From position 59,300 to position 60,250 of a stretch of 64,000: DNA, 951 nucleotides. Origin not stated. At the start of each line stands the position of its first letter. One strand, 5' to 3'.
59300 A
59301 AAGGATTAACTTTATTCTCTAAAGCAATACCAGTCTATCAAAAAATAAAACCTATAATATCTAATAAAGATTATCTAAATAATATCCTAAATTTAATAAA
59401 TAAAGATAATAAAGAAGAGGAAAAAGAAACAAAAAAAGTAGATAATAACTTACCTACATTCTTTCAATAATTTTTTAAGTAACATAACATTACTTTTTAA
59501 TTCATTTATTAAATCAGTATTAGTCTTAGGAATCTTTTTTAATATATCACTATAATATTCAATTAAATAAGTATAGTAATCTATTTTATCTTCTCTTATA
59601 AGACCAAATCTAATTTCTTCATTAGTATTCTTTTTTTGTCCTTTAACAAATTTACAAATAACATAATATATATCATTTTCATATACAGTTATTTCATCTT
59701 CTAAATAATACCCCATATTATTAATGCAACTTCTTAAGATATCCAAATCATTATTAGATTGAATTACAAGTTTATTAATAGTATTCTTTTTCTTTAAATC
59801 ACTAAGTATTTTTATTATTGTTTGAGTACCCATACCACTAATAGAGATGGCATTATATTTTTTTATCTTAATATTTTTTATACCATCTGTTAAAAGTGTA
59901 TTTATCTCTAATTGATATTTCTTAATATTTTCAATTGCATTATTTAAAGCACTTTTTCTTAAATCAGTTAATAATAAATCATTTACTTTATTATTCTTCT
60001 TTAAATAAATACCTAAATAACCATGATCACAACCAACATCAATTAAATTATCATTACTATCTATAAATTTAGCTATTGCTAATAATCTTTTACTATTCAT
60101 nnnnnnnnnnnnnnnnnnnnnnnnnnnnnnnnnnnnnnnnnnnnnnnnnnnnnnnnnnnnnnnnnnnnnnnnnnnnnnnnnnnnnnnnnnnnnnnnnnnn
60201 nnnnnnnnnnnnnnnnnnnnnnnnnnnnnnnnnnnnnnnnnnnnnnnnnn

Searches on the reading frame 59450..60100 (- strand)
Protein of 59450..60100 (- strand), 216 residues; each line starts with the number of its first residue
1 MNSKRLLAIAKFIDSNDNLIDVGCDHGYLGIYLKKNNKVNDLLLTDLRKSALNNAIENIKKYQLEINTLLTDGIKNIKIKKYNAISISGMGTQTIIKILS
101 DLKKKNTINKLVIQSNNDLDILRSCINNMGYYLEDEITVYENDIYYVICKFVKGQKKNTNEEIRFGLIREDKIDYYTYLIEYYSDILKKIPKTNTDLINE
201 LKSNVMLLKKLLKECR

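Call 10: search_protein_families(library=pfam, proteins=[window:59450-60100:-], max_evalue=0.001)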
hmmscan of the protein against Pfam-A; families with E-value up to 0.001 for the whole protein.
window:59450-60100:- (216 aa): 4 families
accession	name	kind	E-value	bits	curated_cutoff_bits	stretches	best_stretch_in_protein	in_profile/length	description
PF12847.13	Methyltransf_18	-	6.6e-38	130.5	27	1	3-148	2-150/151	Methyltransferase domain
PF04816.18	TrmK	-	1.1e-29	103.9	27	1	20-208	2-203/205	tRNA (adenine(22)-N(1))-methyltransferase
PF05175.20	MTS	-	5.3e-09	36.4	23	1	15-85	31-102/170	Methyltransferase small domain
PF08242.18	Methyltransf_12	-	0.0004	21.5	30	1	20-85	1-69/98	Methyltransferase domain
